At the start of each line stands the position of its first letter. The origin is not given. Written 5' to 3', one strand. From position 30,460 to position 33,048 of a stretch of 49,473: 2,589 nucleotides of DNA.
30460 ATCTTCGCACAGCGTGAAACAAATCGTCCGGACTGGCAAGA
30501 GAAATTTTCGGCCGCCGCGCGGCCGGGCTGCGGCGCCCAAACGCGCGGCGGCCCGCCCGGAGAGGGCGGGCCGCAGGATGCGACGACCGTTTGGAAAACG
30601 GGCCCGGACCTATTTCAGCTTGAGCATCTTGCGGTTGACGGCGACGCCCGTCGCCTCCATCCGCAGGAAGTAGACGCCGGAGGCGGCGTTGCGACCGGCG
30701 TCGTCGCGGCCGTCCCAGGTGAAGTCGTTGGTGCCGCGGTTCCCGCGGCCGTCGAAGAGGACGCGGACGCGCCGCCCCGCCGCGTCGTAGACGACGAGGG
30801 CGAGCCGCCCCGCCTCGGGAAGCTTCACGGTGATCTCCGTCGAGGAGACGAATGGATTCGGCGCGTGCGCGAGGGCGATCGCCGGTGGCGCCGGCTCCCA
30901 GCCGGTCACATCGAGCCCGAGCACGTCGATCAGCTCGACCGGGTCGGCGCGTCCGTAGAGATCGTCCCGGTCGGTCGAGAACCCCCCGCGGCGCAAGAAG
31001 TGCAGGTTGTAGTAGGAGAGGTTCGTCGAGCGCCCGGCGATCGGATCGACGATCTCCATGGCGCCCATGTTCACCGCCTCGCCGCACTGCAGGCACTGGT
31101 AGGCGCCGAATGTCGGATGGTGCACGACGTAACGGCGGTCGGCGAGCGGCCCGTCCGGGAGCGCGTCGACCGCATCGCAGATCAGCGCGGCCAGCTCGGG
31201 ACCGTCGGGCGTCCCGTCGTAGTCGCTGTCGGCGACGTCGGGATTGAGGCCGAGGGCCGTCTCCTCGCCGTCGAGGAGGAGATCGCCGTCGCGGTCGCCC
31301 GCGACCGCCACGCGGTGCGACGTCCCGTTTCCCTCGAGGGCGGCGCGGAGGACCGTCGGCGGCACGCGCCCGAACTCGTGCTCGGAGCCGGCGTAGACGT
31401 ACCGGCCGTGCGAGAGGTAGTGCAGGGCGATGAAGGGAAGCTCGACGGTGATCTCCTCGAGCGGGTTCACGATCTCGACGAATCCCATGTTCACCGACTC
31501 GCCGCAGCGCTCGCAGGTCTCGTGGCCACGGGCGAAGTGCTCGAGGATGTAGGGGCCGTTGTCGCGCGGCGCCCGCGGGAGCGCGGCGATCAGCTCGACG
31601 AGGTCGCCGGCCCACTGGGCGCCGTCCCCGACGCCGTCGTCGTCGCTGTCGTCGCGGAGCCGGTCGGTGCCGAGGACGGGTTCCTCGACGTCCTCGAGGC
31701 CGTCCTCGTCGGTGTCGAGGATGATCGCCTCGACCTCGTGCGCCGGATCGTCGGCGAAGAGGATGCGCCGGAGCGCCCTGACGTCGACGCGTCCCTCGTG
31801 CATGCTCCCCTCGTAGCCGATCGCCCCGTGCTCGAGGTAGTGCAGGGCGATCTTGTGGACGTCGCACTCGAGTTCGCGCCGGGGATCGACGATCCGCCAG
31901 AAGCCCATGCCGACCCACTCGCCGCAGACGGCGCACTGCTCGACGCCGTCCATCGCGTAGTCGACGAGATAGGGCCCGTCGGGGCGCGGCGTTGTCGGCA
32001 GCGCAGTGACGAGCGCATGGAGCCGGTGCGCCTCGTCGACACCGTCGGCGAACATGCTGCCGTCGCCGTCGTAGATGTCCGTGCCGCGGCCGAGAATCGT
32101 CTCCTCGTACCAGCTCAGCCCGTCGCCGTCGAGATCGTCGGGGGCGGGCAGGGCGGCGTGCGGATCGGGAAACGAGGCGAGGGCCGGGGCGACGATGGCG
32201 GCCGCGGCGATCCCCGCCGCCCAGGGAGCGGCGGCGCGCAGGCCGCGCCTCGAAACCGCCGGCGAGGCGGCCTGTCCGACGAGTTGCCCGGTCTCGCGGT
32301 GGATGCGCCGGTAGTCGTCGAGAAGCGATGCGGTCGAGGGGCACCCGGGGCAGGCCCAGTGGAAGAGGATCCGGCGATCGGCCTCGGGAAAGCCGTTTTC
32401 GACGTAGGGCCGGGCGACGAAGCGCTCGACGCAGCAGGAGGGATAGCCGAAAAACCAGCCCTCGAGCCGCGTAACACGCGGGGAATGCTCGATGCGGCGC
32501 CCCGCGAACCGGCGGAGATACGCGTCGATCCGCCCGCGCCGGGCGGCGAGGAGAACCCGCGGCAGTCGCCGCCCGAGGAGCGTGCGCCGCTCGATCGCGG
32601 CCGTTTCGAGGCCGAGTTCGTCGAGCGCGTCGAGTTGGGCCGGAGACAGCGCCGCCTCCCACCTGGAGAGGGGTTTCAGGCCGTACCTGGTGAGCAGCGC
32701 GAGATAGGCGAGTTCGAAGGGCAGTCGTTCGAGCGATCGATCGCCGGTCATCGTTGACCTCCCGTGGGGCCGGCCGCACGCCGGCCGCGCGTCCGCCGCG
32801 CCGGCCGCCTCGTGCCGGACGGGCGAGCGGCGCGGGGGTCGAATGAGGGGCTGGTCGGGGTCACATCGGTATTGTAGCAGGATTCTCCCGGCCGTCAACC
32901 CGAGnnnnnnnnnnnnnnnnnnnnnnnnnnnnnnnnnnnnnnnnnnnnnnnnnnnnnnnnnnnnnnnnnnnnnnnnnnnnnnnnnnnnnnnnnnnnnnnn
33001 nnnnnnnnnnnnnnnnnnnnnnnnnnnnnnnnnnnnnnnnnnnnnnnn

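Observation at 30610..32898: T9SS cargo with three CxxC/His modules, Asp-rich calcium-type linkers, an N-terminal Cys-rich domain and an internal signal-peptide-like segment with no start codon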

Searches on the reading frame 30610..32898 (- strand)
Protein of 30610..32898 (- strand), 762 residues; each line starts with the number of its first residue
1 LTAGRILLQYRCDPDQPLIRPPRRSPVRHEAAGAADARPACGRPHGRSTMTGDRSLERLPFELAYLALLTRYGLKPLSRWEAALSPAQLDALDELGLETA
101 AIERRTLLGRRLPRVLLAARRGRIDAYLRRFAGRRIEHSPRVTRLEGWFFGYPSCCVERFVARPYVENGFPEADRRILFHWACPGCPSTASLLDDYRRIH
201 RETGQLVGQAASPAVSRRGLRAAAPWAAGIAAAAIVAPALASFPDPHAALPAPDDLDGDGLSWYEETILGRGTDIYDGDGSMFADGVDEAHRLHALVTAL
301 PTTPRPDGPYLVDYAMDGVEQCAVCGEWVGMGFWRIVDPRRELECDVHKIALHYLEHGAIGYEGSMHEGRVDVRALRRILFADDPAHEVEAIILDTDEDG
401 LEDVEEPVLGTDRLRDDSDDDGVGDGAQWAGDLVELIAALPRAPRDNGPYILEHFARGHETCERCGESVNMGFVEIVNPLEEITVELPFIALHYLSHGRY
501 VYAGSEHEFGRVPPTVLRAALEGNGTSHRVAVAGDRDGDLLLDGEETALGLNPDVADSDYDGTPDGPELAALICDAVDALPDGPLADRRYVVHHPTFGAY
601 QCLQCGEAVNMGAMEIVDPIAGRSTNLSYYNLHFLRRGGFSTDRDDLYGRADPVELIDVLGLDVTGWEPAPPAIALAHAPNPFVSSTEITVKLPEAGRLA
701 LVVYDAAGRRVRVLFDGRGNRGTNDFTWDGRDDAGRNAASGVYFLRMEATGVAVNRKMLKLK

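Call 3: search_protein_families(library=pfam, proteins=[window:30610-32898:-], max_evalue=1)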
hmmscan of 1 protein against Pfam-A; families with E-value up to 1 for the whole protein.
window:30610-32898:- (762 aa): 5 families
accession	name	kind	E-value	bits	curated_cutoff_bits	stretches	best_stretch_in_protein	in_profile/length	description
PF13860.13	FlgD_ig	-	5.3e-12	46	27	1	687-750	10-76/79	FlgD Ig-like domain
PF18962.6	Por_Secre_tail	-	0.051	14.3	27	1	680-757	3-72/75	Secretion system C-terminal sorting domain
PF24458.1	DUF7573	-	0.069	13.5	30.2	0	458-470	10-22/39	Domain of unknown function (DUF7573)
PF18439.7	zf_UBZ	-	0.17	12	25.6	0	459-470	2-13/32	Ubiquitin-Binding Zinc Finger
PF01258.23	zf-dskA_traR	-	0.52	10.8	24.9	0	459-469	5-13/36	Prokaryotic dksA/traR C4-type zinc finger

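Call 4: search_protein_families(library=ncbifam, proteins=[window:30610-32898:-], max_evalue=1)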
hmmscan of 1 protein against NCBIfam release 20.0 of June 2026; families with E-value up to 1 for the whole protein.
window:30610-32898:- (762 aa): 13 families
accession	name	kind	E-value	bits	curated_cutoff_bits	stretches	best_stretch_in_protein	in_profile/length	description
NF005176.1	PRK06655.1-1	equivalog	2.4e-07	30.9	230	1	694-750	94-150/197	flagellar hook assembly protein FlgD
TIGR04183.1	Por_Secre_tail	domain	7e-07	29.1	23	1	680-760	3-71/72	T9SS type A sorting domain-containing protein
NF033707.1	T9SS_sortase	equivalog_domain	7.4e-05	20.6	420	1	677-750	1000-1078/1095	type IX secretion system sortase PorU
NF009453.0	PRK12813.1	equivalog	0.00041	20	264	1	689-750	113-174/223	flagellar basal body rod modification protein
NF009276.0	PRK12633.1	equivalog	0.00082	19.2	383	1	695-751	127-183/234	flagellar basal body rod modification protein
NF009277.0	PRK12634.1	equivalog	0.0019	18.4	333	1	687-752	112-177/221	flagellar basal body rod modification protein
NF047639.1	throspo3_MtsD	equivalog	0.012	13.7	800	1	254-296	459-501/651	cell-cell cohesion protein MtsD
NF009452.0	PRK12812.1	equivalog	0.022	14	258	1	700-750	155-207/289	flagellar basal body rod modification protein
NF052323.1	T9SSA_dep_M6i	equivalog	0.035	12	600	1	680-751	962-1028/1043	T9SS-dependent M6-like inactivated metalloprotease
NF052228.1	T9SS_PorZ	equivalog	0.047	12.1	260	1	718-747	713-740/757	type IX secretion system anionic LPS delivery protein PorZ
NF033765.2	gliding_CglD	equivalog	0.057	11.1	400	2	392-427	204-239/1124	adventurous gliding motility lipoprotein CglD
NF004424.0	PRK05766.1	equivalog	0.13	12.1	54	0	454-468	11-25/54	30S ribosomal protein S14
NF004496.1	PRK05842.1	equivalog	0.26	10.5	250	1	716-748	187-219/271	flagellar hook assembly protein FlgD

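Call 6: find_homologous_proteins(query=window:30610-32751:-)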
Query window:30610-32751:- (713 aa): 249 proteins with E <= 0.001 among 8000 candidates; the best 120 are listed.
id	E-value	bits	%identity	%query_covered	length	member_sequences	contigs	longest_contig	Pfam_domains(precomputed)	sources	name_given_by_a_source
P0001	0.0e+0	1647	100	100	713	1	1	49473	PF13860.13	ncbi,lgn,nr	ncbi:MAG: T9SS type A sorting domain-containing protein [Candidatus Krumholzibacteriota bacterium]|n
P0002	1.8e-257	874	56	99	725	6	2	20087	PF18962.8,PF13860.13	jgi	-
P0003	1.7e-255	868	55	100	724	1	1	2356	PF13860.13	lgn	-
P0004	1.1e-247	842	53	99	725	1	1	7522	PF18962.8,PF13860.13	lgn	-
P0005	4.0e-244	830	51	100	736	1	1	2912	PF13860.13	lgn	-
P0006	7.8e-244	829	52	100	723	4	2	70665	PF13860.13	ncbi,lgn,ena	-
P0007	7.4e-243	826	39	85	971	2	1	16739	-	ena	-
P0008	2.0e-239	815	40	85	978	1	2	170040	-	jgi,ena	-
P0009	5.6e-237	807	52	100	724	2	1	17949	PF13860.13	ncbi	-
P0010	1.2e-236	806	53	99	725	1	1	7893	PF13860.13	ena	-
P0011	2.2e-235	801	51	99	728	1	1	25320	PF13860.13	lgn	-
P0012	3.7e-234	797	52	100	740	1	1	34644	PF18962.8,PF13860.13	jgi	jgi:hypothetical protein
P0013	9.8e-234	796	52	99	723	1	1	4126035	PF18962.8,PF13860.13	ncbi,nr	ncbi:MAG: T9SS type A sorting domain-containing protein [bacterium]|nr:MAG: T9SS type A sorting doma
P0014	1.2e-232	792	49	100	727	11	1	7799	PF13860.13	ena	-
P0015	3.8e-232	791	51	99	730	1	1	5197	PF13860.13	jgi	jgi:hypothetical protein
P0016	8.2e-228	776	49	100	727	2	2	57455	PF18962.8,PF13860.13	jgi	jgi:hypothetical protein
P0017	1.8e-227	775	50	100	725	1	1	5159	PF13860.13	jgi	jgi:hypothetical protein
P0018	5.0e-226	771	49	99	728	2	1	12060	PF18962.8,PF13860.13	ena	-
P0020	1.6e-225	769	50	99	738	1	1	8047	PF18962.8,PF13860.13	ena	-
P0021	4.2e-225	767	49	99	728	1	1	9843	PF13860.13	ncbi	-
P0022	1.1e-223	763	50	99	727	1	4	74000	PF13860.13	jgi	jgi:hypothetical protein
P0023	1.3e-223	763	50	100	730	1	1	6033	PF18962.8,PF13860.13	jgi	jgi:hypothetical protein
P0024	1.9e-222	759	50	99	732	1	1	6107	PF13860.13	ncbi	-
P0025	3.4e-222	758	51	99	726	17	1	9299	PF13860.13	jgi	jgi:hypothetical protein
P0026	5.0e-222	757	49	99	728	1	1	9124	PF13860.13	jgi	-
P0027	3.8e-221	754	49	99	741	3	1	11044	PF18962.8,PF13860.13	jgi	-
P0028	1.7e-219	749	49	99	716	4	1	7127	PF18962.8,PF13860.13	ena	-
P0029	2.9e-219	748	49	99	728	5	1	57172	PF18962.8,PF13860.13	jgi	jgi:hypothetical protein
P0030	5.8e-216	737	49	99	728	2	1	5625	PF13860.13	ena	-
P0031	4.7e-205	701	47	90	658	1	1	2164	PF13860.13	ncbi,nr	ncbi:MAG: T9SS type A sorting domain-containing protein [Deltaproteobacteria bacterium]|nr:T9SS type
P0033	1.7e-197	676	49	100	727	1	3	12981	PF13860.13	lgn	-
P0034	1.5e-196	673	48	91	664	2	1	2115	PF13860.13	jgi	jgi:hypothetical protein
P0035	1.3e-195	670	47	99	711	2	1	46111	PF13860.13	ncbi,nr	ncbi:MAG: hypothetical protein KAY32_16515 [Candidatus Eisenbacteria sp.]|nr:hypothetical protein [C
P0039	1.1e-190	654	44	100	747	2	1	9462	PF18962.8,PF13860.13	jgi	jgi:hypothetical protein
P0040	2.4e-190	653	46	99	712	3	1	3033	PF13860.13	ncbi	-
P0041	2.4e-190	653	47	99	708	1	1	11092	PF13860.13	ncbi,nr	ncbi:MAG: hypothetical protein JW819_05035 [Candidatus Krumholzibacteriota bacterium]|nr:hypothetica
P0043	1.7e-189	650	46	99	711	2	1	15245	PF13860.13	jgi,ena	-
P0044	1.4e-188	647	47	99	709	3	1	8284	PF13860.13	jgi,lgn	-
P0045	1.6e-188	647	48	99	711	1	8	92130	PF13860.13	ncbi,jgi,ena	-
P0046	4.5e-188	645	47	99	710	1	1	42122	PF13860.13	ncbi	-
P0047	5.7e-188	645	47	99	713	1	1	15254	PF13860.13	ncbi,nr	ncbi:MAG: hypothetical protein GF355_02800 [Candidatus Eisenbacteria bacterium]|nr:hypothetical prot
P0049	8.2e-186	638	45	100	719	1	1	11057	PF18962.8,PF13860.13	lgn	-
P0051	4.4e-184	632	46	99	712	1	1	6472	PF13860.13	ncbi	-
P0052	3.0e-183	629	40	85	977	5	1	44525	PF18884.6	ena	-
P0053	1.3e-182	627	44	100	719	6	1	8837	PF18962.8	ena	-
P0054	1.7e-182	627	45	100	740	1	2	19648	PF18962.8,PF13860.13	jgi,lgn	jgi:hypothetical protein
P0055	1.8e-181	623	46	97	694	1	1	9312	PF13860.13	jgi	-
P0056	6.3e-181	621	38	85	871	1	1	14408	PF13860.13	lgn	-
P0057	1.4e-180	620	45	99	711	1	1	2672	PF13860.13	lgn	-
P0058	1.8e-180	620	45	99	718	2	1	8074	PF13860.13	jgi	jgi:hypothetical protein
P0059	1.9e-180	620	44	99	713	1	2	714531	PF13860.13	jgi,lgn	-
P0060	3.0e-180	619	45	99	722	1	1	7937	PF18962.8,PF13860.13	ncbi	-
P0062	4.3e-180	619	45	99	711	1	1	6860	PF13860.13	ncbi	-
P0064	1.6e-178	613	44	99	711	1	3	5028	PF13860.13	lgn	-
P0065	3.3e-178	612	46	99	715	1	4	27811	PF13860.13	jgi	jgi:hypothetical protein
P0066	5.7e-178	612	45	98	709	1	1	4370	PF13860.13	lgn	-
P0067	6.2e-178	612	45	99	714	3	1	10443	PF13860.13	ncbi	-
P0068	3.0e-176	606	43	100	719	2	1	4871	PF18962.8,PF13860.13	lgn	-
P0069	3.7e-175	602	43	99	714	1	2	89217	-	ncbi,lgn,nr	ncbi:MAG: T9SS type A sorting domain-containing protein [Candidatus Latescibacteria bacterium]|nr:T9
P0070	3.8e-175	602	44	100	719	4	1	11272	PF18962.8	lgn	-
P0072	1.3e-174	601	44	99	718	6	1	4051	PF13860.13,PF18884.6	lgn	-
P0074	1.2e-172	594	44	99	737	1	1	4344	PF18962.8,PF13860.13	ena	-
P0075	1.2e-172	594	44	99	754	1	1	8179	PF18962.8,PF13860.13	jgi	jgi:hypothetical protein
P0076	2.0e-172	593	44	100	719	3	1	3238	PF18962.8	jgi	jgi:hypothetical protein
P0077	3.1e-172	593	44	99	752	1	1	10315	PF18962.8,PF13860.13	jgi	jgi:hypothetical protein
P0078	3.6e-172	592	44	100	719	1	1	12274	PF18962.8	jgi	jgi:hypothetical protein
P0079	8.8e-172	591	44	99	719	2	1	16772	PF13860.13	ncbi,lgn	-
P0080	1.4e-171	591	43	100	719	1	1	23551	PF18962.8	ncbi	-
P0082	2.7e-171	590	45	98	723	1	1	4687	PF13860.13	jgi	-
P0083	3.6e-171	589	38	86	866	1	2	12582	PF18962.8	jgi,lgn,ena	jgi:hypothetical protein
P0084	7.7e-171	588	44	99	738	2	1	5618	PF18962.8,PF13860.13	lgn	-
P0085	1.2e-170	587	43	99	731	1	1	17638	PF13860.13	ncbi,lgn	-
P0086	1.4e-170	587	43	100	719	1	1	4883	PF13860.13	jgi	jgi:hypothetical protein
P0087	2.1e-170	587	43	100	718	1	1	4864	PF13860.13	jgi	jgi:hypothetical protein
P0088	2.2e-170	587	45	98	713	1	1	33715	PF13860.13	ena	-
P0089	2.4e-170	586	41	83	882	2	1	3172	PF24446.2,PF13860.13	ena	-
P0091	9.1e-170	585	44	99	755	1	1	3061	PF18962.8,PF13860.13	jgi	jgi:hypothetical protein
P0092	1.0e-169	584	43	99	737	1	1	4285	PF13860.13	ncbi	-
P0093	2.0e-169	583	39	83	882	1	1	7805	PF13860.13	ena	-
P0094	3.5e-169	583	43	100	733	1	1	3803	PF13860.13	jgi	jgi:hypothetical protein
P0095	7.4e-169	582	44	99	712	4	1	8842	PF13860.13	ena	-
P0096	2.0e-168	580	44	99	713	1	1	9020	PF13860.13,PF18884.6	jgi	-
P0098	1.2e-167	578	45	89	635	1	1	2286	PF13860.13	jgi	jgi:hypothetical protein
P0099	1.9e-167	577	42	100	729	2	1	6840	PF13860.13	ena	-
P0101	2.3e-166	573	43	99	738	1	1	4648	PF18962.8,PF13860.13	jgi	jgi:hypothetical protein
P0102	1.4e-165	571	42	99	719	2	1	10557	PF13860.13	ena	-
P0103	1.7e-165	570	40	83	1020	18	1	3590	PF18884.6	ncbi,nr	ncbi:MAG TPA: hypothetical protein PKK20_11550 [Verrucomicrobiota bacterium]|nr:hypothetical protein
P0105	8.1e-165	568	39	84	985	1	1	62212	PF18884.6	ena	-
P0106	1.5e-164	567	43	99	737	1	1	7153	PF18962.8,PF13860.13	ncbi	-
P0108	1.8e-163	564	42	99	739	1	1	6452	PF18962.8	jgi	jgi:hypothetical protein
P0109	6.3e-163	562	41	99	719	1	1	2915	PF13860.13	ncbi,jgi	-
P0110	7.4e-163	562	42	99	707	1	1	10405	PF13860.13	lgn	-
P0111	1.2e-162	561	43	99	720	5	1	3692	PF13860.13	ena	-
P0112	1.6e-162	561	41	100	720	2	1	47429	PF13860.13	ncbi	-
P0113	3.0e-160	553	43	99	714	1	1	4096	PF13860.13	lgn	-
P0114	4.1e-160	553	40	99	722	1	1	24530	PF18962.8,PF13860.13,PF18884.6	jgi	jgi:hypothetical protein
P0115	3.5e-159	550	40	99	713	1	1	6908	PF13860.13,PF18884.6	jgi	jgi:uncharacterized protein (UPF0212 family)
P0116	1.8e-158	547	42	96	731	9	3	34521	PF13860.13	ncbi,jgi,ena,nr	ncbi:MAG TPA: FlgD immunoglobulin-like domain containing protein [Candidatus Krumholzibacteria bacte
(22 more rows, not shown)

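Call 9: search_protein_families(library=pfam, alignment_id=A1, max_evalue=1)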
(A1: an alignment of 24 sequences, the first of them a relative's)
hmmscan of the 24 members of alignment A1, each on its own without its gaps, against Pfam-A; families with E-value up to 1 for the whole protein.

A. member 1, P0001 (713 aa): 5 families
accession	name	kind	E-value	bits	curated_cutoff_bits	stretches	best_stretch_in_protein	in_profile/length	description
PF13860.13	FlgD_ig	-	4.5e-12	46.2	27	1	638-701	10-76/79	FlgD Ig-like domain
PF18962.6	Por_Secre_tail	-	0.045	14.5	27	1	631-708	3-72/75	Secretion system C-terminal sorting domain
PF24458.1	DUF7573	-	0.06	13.8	30.2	0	409-421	10-22/39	Domain of unknown function (DUF7573)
PF18439.7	zf_UBZ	-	0.15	12.2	25.6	0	410-421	2-13/32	Ubiquitin-Binding Zinc Finger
PF01258.23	zf-dskA_traR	-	0.45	11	24.9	0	410-420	5-13/36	Prokaryotic dksA/traR C4-type zinc finger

B. families by the number of members that match (of 24 scanned): 28 families (the first 25 are shown)
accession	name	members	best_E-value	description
PF13860.13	FlgD_ig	24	4.5e-12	FlgD Ig-like domain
PF18962.6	Por_Secre_tail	17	9.4e-09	Secretion system C-terminal sorting domain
PF04467.17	DUF483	16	0.0015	Protein of unknown function (DUF483)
PF24446.1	DUF7565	12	0.0048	Family of unknown function (DUF7565)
PF13585.12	CHU_C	11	0.0016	CHU_C Type IX secretion signal domain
PF18884.5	TSP3_bac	9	1.2e-11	Bacterial TSP3 repeat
PF17981.7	ADD_ATRX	2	0.0082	Cysteine Rich ADD domain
PF01258.23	zf-dskA_traR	2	0.063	Prokaryotic dksA/traR C4-type zinc finger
PF03107.22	C1_2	2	0.15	C1 domain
PF04234.18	CopC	1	0.02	CopC domain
PF14695.11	LINES_C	1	0.042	Lines C-terminus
PF24458.1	DUF7573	1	0.06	Domain of unknown function (DUF7573)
PF12075.13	KN_motif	1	0.068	KN motif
PF14353.12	CpXC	1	0.072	CpXC protein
PF14149.11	YhfH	1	0.091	YhfH-like protein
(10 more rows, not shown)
